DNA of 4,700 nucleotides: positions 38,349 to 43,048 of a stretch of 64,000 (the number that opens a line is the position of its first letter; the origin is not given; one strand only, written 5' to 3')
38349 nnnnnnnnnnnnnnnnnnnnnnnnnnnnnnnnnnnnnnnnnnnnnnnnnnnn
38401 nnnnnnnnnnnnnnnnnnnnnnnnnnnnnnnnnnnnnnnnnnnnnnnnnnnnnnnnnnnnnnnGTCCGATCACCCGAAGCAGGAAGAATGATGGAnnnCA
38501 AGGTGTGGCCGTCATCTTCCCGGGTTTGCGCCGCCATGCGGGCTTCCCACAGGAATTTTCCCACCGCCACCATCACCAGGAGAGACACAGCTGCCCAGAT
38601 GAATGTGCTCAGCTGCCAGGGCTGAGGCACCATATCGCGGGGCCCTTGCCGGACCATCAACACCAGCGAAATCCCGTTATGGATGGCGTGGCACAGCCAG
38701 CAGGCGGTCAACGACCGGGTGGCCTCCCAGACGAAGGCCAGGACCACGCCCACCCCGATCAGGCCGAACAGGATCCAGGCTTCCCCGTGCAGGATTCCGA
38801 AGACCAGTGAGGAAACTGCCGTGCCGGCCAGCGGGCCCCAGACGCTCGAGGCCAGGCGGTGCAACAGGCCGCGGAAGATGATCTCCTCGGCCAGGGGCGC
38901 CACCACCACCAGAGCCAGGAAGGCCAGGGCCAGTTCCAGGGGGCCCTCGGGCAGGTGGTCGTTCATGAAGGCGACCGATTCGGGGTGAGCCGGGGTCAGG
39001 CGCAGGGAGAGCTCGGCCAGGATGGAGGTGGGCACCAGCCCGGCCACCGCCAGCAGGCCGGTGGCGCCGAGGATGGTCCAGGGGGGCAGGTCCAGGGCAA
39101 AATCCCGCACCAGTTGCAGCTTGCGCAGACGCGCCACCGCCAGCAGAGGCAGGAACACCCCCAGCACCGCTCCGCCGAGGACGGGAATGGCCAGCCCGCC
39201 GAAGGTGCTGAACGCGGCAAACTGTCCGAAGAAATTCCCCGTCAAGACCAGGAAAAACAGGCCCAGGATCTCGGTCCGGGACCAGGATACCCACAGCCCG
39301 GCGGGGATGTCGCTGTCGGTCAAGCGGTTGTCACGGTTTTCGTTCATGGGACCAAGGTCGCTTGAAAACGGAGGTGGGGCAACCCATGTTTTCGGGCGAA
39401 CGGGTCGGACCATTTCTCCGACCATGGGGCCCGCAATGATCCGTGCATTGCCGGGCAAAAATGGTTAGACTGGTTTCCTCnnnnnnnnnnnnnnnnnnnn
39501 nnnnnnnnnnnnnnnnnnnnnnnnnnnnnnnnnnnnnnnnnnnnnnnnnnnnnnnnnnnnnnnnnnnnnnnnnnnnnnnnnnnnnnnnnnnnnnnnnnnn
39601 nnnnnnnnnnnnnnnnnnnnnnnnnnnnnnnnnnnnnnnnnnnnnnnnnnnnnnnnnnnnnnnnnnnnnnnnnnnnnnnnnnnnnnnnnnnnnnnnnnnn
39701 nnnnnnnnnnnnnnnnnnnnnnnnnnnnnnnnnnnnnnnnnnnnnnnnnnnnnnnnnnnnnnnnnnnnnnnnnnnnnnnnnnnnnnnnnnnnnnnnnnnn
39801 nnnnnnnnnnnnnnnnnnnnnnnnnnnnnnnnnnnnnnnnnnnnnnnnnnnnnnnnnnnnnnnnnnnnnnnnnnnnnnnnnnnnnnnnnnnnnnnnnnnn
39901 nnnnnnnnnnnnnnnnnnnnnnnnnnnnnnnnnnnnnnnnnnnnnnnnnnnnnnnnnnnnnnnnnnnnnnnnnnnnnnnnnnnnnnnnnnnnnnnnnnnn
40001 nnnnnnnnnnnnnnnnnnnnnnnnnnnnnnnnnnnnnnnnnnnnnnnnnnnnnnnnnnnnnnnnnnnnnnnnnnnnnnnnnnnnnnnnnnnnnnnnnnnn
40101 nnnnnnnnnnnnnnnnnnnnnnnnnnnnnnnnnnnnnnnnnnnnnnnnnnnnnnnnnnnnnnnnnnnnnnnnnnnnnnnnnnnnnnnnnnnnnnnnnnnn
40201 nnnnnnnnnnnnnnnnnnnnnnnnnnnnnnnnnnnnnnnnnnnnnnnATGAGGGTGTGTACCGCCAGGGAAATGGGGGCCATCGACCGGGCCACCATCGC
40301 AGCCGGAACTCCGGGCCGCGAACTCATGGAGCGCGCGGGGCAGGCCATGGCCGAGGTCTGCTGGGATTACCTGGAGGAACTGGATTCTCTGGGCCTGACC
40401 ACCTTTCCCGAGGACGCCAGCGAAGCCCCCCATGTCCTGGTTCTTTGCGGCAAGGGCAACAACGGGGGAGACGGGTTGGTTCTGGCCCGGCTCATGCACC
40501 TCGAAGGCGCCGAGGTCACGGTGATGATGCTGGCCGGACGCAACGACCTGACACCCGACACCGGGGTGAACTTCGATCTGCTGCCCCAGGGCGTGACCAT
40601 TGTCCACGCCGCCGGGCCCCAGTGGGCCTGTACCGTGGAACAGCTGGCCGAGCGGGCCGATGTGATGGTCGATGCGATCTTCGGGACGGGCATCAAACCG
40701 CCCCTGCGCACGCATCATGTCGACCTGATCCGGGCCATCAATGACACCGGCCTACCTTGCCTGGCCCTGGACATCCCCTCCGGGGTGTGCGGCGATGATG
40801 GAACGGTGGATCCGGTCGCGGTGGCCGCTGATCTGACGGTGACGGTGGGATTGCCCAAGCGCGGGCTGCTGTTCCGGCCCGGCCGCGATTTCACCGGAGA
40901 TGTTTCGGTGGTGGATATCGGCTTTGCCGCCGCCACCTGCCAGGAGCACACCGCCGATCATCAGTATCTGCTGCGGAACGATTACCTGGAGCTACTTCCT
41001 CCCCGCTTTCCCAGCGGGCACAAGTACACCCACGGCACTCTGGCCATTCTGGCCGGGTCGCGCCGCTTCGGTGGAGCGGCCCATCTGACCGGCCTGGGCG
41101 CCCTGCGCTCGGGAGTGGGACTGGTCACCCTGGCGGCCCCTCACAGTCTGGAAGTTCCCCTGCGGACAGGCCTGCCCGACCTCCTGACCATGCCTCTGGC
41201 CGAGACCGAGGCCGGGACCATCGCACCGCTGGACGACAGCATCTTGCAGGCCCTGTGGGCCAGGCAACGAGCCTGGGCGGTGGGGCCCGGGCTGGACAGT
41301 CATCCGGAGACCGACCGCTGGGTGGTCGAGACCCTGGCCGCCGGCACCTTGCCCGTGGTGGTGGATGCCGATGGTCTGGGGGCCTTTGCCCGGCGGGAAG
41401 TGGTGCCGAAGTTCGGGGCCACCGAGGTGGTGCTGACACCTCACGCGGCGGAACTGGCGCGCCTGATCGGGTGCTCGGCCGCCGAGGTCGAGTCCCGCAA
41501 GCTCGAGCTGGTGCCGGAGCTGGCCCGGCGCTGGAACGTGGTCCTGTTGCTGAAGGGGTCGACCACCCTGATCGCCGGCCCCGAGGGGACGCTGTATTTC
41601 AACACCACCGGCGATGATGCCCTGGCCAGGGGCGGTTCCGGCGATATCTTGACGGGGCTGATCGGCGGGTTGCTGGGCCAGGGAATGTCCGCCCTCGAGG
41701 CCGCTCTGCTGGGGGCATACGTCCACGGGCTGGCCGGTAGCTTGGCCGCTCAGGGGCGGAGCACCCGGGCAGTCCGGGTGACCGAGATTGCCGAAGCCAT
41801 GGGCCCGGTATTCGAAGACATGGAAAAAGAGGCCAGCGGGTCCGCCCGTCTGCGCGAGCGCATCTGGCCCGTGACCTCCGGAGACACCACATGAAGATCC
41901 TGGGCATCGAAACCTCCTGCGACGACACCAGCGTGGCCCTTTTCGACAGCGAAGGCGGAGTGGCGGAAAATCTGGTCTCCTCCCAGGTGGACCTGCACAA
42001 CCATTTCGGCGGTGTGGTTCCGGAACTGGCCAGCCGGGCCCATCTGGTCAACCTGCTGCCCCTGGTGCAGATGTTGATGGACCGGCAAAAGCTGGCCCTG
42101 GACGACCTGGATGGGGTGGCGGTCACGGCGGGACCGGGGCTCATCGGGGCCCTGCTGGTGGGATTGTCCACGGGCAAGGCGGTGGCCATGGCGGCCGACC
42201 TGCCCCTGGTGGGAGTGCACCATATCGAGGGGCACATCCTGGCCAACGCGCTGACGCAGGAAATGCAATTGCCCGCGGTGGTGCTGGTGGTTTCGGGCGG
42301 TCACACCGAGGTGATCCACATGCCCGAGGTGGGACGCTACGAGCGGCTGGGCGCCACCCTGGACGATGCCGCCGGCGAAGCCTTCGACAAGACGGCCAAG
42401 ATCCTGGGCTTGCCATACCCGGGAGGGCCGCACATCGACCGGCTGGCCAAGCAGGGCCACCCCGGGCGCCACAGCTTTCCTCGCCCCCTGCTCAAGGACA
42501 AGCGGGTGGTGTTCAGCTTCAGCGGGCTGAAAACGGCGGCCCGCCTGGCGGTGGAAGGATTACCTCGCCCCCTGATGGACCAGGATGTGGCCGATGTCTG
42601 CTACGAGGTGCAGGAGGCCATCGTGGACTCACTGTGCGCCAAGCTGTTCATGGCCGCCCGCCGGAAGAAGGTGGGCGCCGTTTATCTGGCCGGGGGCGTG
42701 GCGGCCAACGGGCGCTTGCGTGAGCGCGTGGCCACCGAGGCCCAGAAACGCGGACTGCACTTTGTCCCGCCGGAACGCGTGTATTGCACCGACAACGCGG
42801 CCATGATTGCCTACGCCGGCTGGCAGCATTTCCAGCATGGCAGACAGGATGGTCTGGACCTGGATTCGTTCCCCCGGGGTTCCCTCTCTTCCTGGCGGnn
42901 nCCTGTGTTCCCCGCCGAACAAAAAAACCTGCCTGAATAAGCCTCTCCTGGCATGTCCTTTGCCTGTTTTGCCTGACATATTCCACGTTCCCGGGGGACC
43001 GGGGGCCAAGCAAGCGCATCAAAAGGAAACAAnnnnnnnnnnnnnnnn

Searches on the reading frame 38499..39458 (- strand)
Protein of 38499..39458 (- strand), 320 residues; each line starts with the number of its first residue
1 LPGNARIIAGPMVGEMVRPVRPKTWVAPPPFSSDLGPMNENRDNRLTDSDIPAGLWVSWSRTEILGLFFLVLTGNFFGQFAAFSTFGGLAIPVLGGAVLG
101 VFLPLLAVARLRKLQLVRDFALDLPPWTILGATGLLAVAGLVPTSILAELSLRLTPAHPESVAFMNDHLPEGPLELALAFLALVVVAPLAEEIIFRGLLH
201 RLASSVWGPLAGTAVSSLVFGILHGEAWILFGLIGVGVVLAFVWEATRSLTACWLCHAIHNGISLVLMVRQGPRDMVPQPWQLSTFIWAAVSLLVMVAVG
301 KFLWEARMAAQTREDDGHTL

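Call 19: search_protein_families(library=pfam, proteins=[window:38499-39458:-], max_evalue=0.00001)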
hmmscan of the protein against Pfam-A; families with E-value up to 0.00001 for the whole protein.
window:38499-39458:- (320 aa): 1 family
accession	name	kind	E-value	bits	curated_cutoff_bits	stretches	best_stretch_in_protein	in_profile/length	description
PF02517.21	Rce1-like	-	2.5e-17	63.4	22.4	1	175-262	3-92/93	Type II CAAX prenyl endopeptidase Rce1-like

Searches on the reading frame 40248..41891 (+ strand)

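Call 19: search_protein_families(library=pfam, proteins=[window:40248-41891:+], max_evalue=0.00001)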
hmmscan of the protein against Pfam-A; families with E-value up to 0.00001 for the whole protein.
window:40248-41891:+ (548 aa): 2 families
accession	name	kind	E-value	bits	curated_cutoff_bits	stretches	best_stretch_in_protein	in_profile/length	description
PF01256.23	Carb_kinase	-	1.8e-53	181.9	27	1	266-517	2-239/242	NAD(P)H-hydrate dehydratase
PF03853.21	YjeF_N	-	1.5e-44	152.4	24.9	1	25-206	3-169/169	YjeF-related protein N-terminus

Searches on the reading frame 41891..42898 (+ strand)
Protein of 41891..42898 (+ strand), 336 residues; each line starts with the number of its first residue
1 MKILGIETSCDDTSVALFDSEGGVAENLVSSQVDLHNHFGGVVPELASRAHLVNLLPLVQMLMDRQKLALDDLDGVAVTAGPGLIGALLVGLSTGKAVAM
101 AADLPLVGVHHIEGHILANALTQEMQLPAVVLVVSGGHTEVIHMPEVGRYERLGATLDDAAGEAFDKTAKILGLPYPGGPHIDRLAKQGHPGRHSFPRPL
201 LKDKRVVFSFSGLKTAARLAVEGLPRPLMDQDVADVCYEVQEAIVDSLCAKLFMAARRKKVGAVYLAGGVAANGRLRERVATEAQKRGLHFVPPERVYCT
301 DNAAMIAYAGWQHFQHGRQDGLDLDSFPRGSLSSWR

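Call 19: search_protein_families(library=pfam, proteins=[window:41891-42898:+], max_evalue=0.00001)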
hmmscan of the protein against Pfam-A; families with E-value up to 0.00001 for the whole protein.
window:41891-42898:+ (336 aa): 2 families
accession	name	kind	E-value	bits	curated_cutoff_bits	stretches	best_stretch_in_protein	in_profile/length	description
PF00814.31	TsaD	-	7.2e-93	311.5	24.8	1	24-308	2-264/264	tRNA N6-adenosine threonylcarbamoyltransferase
PF22521.2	HypF_C_2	-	1.9e-06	28.3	27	1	230-302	163-235/241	Carbamoyltransferase, Kae1-like Domain, second subdomain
